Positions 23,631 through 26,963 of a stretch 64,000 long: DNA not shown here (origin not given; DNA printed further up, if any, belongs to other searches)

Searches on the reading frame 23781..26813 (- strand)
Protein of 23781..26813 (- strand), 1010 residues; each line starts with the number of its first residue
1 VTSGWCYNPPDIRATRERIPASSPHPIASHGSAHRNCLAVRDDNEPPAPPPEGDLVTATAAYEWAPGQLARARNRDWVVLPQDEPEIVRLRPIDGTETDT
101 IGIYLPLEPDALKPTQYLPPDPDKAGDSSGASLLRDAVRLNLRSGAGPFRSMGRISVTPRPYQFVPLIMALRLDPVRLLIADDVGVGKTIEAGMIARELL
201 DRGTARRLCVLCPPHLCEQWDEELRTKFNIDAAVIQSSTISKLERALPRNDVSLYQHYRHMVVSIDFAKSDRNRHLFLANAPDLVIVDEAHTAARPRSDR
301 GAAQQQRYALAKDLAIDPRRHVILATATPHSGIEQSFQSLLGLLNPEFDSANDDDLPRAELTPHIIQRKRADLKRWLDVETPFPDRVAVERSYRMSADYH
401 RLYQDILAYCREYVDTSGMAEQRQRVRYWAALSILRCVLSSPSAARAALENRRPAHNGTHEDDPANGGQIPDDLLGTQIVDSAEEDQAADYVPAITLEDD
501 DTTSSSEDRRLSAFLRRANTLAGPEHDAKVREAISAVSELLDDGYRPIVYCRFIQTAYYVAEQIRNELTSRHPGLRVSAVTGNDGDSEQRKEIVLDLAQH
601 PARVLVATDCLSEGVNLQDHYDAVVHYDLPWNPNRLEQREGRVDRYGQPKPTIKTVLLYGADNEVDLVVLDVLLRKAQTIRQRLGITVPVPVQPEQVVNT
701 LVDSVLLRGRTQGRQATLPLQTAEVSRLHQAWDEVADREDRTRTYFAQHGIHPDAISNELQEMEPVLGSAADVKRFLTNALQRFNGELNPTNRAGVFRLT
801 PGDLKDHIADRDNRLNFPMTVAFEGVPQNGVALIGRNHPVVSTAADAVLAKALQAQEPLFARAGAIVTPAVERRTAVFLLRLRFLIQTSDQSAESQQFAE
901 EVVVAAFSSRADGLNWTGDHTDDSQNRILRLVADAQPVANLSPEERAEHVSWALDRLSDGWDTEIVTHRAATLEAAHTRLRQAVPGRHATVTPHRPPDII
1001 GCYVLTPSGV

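Call 8: search_protein_families(library=pfam, proteins=[window:23781-26813:-], max_evalue=0.01)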
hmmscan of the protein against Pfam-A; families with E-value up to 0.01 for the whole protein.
window:23781-26813:- (1010 aa): 4 families
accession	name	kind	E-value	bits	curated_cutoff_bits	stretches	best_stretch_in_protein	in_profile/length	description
PF00271.37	Helicase_C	-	3e-17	63.3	23.5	1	534-647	3-110/110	Helicase conserved C-terminal domain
PF00176.29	SNF2-rel_dom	-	3e-09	36.9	24.9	1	178-347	20-181/290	SNF2-related domain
PF04851.21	ResIII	-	9.8e-09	35.8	22.5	1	176-304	24-141/164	Type III restriction enzyme, res subunit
PF00270.35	DEAD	-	4e-08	33.6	26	1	178-334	17-165/167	DEAD/DEAH box helicase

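Call 9: search_protein_families(library=padloc, proteins=[window:23781-26813:-], max_evalue=0.001)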
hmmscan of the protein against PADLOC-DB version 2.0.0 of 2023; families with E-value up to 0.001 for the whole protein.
window:23781-26813:- (1010 aa): 41 families (the best 25 are shown)
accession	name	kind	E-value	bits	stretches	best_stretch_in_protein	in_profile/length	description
PDLC02853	DpdE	-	4.1e-187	622.1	1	63-1008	4-972/985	DpdE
PDLC02621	DrmD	-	1.8e-95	319.1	1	64-981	13-943/1040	DrmD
PDLC00659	HmaA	-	4.7e-63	211.5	1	133-972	79-942/1176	SNF2 helicase / DEAD-box helicase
PDLC02504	BrxHI|BrxHII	-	1.3e-62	210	1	131-793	82-723/971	BrxHII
PDLC02500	BrxHI|BrxHII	-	2.8e-62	209.5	1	156-686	88-611/933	BrxHI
PDLC02572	DrmA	-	9e-60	200.7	1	65-938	15-902/1043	DrmA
PDLC02633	DrmD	-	5.3e-56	188.1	1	83-685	46-675/839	DrmD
PDLC02632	DrmD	-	1.6e-51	173.6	1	148-651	117-629/662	DrmD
PDLC02620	DrmD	-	1e-49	167.4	1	150-688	91-617/1060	DrmD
PDLC02623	DrmD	-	4.9e-44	148.4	2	151-347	94-297/1040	DrmD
PDLC02843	DpdE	-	6.6e-43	144.8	2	173-353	172-321/1091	DpdE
PDLC02840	DpdE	-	1.6e-42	143.9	2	173-347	173-320/1091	DpdE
PDLC02619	DrmD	-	5.9e-40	135.2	2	148-329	22-193/872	DrmD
PDLC02634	DrmD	-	1.2e-38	130.5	2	151-348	86-275/900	DrmD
PDLC02624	DrmD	-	7.6e-34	115.2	1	197-658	3-474/652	DrmD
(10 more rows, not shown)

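Call 75: search_protein_families(library=ncbifam, proteins=[window:23784-26813:-], max_evalue=0.001)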
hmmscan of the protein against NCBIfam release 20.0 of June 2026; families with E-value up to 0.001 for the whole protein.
window:23784-26813:- (1010 aa): 14 families
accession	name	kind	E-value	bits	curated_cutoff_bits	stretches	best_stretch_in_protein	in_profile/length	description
NF038317.1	DISARM_DrmD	equivalog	3.6e-109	366.6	610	1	64-981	2-928/1021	DISARM system SNF2-like helicase DrmD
NF041062.1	DpdE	equivalog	3e-58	197.6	500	2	177-353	172-321/1048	protein DpdE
NF042964.1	phospholipD_antiphage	equivalog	3e-45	154.9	1100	2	484-685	629-827/895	phospholipase D-like domain-containing anti-phage protein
NF038318.1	DISARM_DrmD_b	equivalog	1.9e-39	135.5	950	2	148-329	19-190/868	DISARM system SNF2-like helicase DrmD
NF003426.0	PRK04914.1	equivalog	1.2e-37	129.7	576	2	176-347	171-334/959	RNA polymerase-associated protein RapA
TIGR04095.1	dnd_restrict_1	equivalog_domain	1.7e-16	60.3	600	2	184-321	33-171/451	DNA phosphorothioation system restriction enzyme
NF008744.0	PRK11776.1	equivalog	2.8e-08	32.8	524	1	531-648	227-338/460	ATP-dependent RNA helicase DbpA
NF010337.0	PRK13766.1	equivalog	3.1e-08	32.2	610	0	507-647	329-469/781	Hef nuclease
TIGR03817.1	DECH_helic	hypoth_equivalog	8.6e-06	24.3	874.1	1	517-649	244-376/742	helicase/secretion neighborhood putative DEAH-box helicase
NF053675.1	pilus_reg_Snf2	equivalog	7.2e-05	21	1100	0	179-292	607-709/1029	pilus expression-regulating Snf2 family helicase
NF008394.0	PRK11192.1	equivalog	9.4e-05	21.4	507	1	545-649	248-344/441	ATP-dependent RNA helicase SrmB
NF041790.1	anti-phage_ZorD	equivalog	0.00011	20.3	1500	0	587-651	964-1029/1035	type I Zorya anti-phage system protein ZorD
TIGR01389.1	recQ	equivalog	0.00052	18.6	640.2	0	562-673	238-339/591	DNA helicase RecQ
NF053631.1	RNA_helic_CshA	equivalog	0.00055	18.9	646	1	568-649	257-334/434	degradosome RNA helicase CshA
